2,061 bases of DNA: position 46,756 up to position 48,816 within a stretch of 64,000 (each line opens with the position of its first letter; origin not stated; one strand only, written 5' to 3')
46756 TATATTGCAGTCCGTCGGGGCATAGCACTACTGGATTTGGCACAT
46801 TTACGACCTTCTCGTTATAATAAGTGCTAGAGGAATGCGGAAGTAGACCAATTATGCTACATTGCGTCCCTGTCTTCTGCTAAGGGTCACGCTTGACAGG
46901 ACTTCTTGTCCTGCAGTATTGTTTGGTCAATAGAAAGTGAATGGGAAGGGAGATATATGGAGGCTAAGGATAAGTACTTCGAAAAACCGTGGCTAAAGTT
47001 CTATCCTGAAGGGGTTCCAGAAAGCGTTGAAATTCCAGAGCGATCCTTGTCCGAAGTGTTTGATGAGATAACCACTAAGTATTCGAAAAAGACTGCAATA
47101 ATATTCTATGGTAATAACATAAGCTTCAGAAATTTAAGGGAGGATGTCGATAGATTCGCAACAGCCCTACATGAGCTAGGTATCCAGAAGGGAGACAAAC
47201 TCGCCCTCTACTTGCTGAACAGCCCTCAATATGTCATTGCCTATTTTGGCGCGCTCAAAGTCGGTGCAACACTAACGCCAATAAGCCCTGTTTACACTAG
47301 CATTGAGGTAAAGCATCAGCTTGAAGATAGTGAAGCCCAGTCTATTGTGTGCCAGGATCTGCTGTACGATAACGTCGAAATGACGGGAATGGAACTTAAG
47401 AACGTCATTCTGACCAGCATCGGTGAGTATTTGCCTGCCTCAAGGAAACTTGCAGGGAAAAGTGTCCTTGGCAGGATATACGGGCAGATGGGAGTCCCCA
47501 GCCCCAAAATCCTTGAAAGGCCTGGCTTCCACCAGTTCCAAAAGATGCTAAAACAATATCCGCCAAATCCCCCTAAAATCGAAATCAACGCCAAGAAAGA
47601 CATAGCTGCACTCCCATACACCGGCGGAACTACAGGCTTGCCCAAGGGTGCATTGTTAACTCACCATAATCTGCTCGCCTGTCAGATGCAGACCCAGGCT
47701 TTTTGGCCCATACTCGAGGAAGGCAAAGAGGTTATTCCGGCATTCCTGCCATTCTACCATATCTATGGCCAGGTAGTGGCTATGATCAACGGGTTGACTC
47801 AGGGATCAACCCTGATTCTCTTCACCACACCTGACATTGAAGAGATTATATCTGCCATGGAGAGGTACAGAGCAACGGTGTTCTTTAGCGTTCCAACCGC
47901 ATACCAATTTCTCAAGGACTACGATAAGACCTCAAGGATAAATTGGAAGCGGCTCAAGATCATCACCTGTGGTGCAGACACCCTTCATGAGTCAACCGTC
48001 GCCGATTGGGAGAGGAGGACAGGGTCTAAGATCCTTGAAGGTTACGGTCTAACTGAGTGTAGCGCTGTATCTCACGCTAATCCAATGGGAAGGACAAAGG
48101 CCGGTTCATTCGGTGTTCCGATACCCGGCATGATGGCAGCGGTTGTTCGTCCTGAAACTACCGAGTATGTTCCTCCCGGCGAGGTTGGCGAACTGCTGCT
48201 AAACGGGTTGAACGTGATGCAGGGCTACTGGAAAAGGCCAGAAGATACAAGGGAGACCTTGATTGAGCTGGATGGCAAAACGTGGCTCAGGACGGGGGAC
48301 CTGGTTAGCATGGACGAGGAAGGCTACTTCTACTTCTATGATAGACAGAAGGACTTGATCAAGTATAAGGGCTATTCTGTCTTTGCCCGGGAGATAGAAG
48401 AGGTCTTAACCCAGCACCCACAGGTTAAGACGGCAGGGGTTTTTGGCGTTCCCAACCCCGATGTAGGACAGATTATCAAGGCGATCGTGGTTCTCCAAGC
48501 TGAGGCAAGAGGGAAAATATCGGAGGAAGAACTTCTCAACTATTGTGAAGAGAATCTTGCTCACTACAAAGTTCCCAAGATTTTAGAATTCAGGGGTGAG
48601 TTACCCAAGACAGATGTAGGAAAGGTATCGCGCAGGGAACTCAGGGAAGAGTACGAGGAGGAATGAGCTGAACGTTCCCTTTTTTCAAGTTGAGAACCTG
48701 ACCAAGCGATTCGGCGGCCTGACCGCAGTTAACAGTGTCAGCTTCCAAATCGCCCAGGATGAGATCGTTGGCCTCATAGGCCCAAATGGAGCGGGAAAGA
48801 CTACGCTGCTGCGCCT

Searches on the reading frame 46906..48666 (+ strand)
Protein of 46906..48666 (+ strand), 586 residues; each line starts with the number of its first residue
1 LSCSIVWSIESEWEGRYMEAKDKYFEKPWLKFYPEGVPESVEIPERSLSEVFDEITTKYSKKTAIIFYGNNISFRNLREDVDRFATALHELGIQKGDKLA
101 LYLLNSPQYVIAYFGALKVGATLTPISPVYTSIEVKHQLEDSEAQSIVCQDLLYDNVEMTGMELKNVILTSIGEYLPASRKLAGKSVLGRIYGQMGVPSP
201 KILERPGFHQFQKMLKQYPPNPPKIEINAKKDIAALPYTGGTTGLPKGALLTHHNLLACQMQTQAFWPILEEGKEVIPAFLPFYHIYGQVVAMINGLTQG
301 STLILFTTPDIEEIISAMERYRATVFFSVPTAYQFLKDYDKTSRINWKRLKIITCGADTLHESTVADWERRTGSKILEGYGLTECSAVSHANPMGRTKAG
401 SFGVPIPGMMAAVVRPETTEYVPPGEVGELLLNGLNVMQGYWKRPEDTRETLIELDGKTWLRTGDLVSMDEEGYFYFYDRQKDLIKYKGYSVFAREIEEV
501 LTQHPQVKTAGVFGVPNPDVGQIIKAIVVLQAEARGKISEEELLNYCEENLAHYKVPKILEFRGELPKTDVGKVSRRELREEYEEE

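Call 50: search_protein_families(library=pfam, proteins=[window:46906-48666:+], max_evalue=0.0001)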
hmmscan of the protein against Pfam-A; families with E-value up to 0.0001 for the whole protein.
window:46906-48666:+ (586 aa): 2 families
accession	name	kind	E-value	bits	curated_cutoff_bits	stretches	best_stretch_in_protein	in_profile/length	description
PF00501.34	AMP-binding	-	3e-85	286.8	29.9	1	54-442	3-384/384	AMP-binding enzyme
PF13193.12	AMP-binding_C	-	8.3e-19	68.7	24.5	1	496-573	1-76/76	AMP-binding enzyme C-terminal domain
